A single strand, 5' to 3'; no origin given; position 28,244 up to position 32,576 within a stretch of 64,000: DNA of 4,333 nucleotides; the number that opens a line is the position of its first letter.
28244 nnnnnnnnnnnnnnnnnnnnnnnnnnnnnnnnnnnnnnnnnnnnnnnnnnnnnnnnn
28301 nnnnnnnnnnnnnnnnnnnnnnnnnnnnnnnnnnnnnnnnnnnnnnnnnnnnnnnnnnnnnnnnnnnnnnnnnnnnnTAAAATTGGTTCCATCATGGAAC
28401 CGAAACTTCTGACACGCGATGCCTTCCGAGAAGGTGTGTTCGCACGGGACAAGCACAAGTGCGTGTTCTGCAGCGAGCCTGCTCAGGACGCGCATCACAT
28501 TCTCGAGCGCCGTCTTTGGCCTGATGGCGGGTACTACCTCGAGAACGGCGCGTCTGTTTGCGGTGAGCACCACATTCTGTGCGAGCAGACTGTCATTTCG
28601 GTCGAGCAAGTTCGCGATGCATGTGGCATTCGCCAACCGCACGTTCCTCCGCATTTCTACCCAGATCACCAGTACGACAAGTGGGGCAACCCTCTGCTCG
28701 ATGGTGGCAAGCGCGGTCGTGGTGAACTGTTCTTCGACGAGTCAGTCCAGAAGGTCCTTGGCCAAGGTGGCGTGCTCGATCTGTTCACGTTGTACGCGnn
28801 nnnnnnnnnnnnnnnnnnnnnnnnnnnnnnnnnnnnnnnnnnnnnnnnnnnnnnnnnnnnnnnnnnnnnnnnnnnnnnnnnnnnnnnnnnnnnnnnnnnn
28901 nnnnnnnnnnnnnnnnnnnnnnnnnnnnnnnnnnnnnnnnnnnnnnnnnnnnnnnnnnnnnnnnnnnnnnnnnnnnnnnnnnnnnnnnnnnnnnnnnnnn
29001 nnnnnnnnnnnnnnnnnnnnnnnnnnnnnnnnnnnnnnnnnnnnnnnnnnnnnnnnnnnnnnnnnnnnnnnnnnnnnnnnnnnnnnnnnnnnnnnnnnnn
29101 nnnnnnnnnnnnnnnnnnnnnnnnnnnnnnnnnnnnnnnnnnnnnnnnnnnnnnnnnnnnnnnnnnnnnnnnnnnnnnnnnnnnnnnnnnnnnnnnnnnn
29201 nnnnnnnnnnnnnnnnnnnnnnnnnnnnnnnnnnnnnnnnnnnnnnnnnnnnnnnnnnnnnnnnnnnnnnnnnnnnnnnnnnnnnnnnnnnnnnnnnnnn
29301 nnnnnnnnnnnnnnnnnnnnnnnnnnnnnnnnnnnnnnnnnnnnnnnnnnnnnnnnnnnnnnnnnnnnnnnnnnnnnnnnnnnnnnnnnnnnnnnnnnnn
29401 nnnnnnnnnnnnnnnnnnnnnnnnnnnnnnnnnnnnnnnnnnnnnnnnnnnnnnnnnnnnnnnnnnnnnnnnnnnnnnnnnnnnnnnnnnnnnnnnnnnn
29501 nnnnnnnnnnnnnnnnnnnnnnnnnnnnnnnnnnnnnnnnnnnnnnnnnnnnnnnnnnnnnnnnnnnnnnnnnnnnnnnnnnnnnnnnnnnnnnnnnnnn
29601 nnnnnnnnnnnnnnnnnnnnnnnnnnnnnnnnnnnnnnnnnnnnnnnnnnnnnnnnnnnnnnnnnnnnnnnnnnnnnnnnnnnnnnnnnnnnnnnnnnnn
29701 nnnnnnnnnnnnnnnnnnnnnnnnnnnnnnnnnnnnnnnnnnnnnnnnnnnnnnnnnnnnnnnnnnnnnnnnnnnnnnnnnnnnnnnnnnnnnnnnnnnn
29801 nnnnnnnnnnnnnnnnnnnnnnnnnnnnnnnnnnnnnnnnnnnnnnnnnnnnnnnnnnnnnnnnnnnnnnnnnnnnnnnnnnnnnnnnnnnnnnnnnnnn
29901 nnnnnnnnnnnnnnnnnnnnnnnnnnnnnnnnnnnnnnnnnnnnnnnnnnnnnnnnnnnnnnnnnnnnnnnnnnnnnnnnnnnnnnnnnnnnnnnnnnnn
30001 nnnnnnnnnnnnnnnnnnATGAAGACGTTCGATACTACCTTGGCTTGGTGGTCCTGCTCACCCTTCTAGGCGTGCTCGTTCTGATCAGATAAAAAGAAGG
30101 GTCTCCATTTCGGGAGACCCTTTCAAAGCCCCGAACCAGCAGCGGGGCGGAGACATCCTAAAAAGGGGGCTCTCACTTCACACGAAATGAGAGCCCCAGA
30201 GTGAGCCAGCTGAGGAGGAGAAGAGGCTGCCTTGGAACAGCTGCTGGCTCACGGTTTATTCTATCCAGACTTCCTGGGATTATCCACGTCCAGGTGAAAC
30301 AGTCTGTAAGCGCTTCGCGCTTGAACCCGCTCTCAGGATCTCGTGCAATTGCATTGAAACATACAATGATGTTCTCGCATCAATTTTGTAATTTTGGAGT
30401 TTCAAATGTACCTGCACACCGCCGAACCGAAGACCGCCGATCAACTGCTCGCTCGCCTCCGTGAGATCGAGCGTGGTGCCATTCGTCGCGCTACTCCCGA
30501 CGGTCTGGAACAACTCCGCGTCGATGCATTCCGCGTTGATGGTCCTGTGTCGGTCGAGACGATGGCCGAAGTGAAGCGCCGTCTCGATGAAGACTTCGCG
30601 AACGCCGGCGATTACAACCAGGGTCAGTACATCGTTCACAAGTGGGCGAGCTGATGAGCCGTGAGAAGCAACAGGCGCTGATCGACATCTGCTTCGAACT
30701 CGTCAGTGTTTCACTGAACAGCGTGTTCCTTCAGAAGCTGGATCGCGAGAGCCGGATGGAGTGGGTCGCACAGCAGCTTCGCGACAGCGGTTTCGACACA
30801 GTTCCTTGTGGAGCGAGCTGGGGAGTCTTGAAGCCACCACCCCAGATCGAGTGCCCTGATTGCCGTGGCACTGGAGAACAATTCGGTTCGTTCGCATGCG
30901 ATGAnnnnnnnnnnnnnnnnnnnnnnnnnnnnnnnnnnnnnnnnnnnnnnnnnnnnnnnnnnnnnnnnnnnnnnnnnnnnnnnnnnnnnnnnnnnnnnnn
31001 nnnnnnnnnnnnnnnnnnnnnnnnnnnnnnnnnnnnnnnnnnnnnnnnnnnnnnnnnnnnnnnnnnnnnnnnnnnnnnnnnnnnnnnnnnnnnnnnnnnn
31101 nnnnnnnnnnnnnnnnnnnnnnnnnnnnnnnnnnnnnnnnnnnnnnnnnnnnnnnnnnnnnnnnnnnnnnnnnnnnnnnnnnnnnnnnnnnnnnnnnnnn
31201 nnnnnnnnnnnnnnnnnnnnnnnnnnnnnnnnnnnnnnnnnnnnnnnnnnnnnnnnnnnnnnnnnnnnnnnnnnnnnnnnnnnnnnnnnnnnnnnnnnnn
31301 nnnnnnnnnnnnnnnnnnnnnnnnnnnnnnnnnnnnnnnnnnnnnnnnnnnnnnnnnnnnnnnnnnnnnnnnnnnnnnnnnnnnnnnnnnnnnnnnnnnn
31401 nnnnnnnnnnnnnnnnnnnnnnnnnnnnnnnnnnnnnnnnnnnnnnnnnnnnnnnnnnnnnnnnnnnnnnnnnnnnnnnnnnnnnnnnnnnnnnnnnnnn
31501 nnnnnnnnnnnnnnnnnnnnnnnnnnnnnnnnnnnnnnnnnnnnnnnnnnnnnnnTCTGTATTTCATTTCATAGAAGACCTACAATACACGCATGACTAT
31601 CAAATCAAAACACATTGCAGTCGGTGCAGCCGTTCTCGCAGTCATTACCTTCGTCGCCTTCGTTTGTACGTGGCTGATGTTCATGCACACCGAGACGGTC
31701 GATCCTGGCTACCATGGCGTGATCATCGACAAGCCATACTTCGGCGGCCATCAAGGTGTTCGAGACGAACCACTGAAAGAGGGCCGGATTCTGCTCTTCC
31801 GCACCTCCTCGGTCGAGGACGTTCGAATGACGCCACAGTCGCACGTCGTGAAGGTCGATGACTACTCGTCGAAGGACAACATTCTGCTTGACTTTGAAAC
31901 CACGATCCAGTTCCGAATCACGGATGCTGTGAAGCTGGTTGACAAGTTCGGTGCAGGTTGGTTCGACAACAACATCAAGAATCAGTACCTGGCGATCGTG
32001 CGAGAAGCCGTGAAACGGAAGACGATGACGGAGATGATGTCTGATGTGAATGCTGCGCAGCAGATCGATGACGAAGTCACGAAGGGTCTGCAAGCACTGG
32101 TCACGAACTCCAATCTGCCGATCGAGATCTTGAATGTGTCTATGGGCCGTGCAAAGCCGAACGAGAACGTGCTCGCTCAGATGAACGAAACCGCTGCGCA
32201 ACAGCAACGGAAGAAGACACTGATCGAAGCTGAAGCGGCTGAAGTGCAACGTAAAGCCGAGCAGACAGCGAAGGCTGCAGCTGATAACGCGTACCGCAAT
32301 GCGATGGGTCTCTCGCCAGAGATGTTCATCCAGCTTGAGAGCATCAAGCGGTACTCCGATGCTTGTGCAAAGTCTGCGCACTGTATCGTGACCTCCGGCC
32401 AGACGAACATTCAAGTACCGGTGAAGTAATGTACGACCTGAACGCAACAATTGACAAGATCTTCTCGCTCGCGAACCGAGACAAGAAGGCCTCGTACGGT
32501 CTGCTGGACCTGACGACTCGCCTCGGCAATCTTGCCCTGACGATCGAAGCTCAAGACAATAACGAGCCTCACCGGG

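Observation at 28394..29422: Fusion of an HNH nuclease zinc-finger to an Rnl2-type RNA ligase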

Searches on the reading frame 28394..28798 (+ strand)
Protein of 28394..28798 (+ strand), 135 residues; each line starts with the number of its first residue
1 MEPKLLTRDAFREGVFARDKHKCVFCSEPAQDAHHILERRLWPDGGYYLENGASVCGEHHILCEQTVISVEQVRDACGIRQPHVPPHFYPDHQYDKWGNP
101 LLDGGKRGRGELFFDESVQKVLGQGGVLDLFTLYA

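Call 46: search_protein_representatives(protein=window:28394-28798:+)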
Query: 135 residues. Proteins with E-value up to 0.001 (for the whole library): 684; up to 1e-10: 368; up to 1e-30: 110. The best 150 are listed.
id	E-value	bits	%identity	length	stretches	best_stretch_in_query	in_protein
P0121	3.0e-63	228.2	76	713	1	1-134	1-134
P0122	5.9e-51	188.3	63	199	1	3-132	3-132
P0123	3.8e-50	185.7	63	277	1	3-134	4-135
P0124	5.8e-50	185.1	66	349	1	4-132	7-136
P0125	7.3e-50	184.8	63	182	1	4-134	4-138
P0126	6.8e-49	181.6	65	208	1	3-134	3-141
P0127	8.6e-49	181.3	60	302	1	1-131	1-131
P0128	1.6e-48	180.4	62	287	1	4-129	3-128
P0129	5.6e-48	178.7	62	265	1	4-131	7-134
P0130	2.5e-47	176.5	63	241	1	4-132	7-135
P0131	1.1e-46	174.4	57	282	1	4-132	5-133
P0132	2.1e-46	173.5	57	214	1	5-134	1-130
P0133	2.6e-46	173.3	60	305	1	3-134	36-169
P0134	2.7e-46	173.2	55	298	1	5-134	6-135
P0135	4.3e-46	172.5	61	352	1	3-132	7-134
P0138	1.1e-45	171.2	58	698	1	4-133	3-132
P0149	6.2e-43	162.3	56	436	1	4-134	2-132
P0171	1.7e-39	151.1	62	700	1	4-123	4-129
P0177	1.8e-38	147.8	61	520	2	5-105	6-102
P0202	2.5e-34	134.3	47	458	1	4-134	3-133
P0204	3.8e-34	133.8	54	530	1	5-130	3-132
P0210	8.6e-33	129.4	58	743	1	5-134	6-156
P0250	9.2e-29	116.3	50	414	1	4-134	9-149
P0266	9.6e-28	113.0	59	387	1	6-101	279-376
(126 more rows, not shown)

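Call 47: search_protein_families(library=pfam, proteins=[P0121, P0138, P0171, P0210, P0204, P0177, P0149, P0202, P0250, P0266], max_evalue=0.001)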
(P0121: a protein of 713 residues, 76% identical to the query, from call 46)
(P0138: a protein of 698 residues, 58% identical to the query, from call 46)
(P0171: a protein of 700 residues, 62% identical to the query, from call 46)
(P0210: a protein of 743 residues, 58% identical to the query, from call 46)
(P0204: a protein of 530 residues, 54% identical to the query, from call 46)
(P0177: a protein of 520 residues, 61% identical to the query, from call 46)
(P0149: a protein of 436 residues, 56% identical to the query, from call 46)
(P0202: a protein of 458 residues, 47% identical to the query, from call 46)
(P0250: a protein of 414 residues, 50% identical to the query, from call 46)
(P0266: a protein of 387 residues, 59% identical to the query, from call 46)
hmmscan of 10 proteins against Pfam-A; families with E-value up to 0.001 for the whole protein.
P0121 (713 aa): 3 families
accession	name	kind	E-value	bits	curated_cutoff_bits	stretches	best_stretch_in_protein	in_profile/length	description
PF09414.15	RNA_ligase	-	1.4e-20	74.5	27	1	545-683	17-171/171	RNA ligase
PF03161.18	LAGLIDADG_2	-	2.7e-20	73.4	25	1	289-462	1-166/168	LAGLIDADG DNA endonuclease family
PF14890.11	Intein_splicing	-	3.9e-07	30.4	35.8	1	185-541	2-155/155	Intein splicing domain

P0138 (698 aa): 3 families
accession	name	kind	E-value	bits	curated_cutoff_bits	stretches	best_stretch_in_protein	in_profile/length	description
PF09414.15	RNA_ligase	-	7.6e-24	85.2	27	1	532-671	13-171/171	RNA ligase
PF03161.18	LAGLIDADG_2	-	7.5e-22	78.5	25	1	288-455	1-168/168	LAGLIDADG DNA endonuclease family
PF14890.11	Intein_splicing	-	2.9e-09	37.4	35.8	1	184-532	3-155/155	Intein splicing domain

P0171 (700 aa): 5 families
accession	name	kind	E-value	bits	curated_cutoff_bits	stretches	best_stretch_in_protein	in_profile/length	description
PF09414.15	RNA_ligase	-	1.3e-22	81.2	27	1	535-674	13-171/171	RNA ligase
PF03161.18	LAGLIDADG_2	-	5.1e-19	69.3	25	1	292-447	1-157/168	LAGLIDADG DNA endonuclease family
PF14890.11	Intein_splicing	-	7e-09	36.1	35.8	1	203-535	18-155/155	Intein splicing domain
PF01079.26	Hint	-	1.2e-05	25.5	29.7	1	180-271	11-98/213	Hint module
PF05203.21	Hom_end_hint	-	0.00075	20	32.1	0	182-329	1-153/228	Hom_end-associated Hint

P0210 (743 aa): 3 families
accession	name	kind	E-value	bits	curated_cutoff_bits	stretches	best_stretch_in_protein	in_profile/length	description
PF09414.15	RNA_ligase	-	9.9e-24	84.8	27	1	575-718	21-171/171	RNA ligase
PF03161.18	LAGLIDADG_2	-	2.9e-18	66.8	25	1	313-459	2-140/168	LAGLIDADG DNA endonuclease family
PF14890.11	Intein_splicing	-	3.6e-06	27.3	35.8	1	209-575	2-155/155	Intein splicing domain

P0204 (530 aa): 2 families
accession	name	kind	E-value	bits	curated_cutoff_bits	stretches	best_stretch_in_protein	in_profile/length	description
PF09414.15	RNA_ligase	-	1.2e-21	78.1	27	1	371-504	22-171/171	RNA ligase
PF14890.11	Intein_splicing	-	2.3e-07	31.2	35.8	0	189-281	3-93/155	Intein splicing domain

P0177 (520 aa): 1 family
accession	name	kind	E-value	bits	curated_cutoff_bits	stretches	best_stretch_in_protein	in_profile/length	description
PF09414.15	RNA_ligase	-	6.1e-33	114.8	27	1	342-495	2-171/171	RNA ligase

P0149 (436 aa): 1 family
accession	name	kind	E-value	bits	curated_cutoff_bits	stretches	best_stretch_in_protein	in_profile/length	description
PF13004.13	BACON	-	5.8e-07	29.8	25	0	275-322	4-47/61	Putative binding domain, N-terminal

P0202 (458 aa): 1 family
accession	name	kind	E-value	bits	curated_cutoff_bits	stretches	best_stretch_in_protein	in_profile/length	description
PF09414.15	RNA_ligase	-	2.8e-26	93.1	27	1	165-319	2-171/171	RNA ligase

P0250 (414 aa): 1 family
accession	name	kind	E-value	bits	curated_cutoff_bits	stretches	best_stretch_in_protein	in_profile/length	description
PF09414.15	RNA_ligase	-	5.4e-15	56.4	27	1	181-286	2-125/171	RNA ligase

P0266 (387 aa): 1 family
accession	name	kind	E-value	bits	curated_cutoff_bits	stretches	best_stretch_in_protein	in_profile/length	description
PF09414.15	RNA_ligase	-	2.9e-30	106.1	27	1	40-232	2-171/171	RNA ligase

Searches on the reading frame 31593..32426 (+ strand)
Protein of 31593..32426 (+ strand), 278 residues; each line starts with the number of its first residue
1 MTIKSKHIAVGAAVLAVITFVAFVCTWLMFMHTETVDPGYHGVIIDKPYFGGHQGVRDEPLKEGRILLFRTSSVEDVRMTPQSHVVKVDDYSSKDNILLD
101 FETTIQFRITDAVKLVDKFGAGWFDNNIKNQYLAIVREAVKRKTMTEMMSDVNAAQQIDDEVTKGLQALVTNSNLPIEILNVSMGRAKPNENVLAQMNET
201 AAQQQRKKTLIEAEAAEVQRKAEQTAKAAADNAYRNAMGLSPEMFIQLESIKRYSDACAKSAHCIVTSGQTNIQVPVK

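Call 32: search_protein_families(library=pfam, proteins=[window:31593-32426:+], max_evalue=0.01)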
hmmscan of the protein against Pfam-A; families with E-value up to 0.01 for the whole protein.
window:31593-32426:+ (278 aa): 1 family
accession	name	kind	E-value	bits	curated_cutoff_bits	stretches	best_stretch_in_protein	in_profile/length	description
PF01145.31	Band_7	-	4.9e-19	69.5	23.6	1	35-217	2-175/176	SPFH domain / Band 7 family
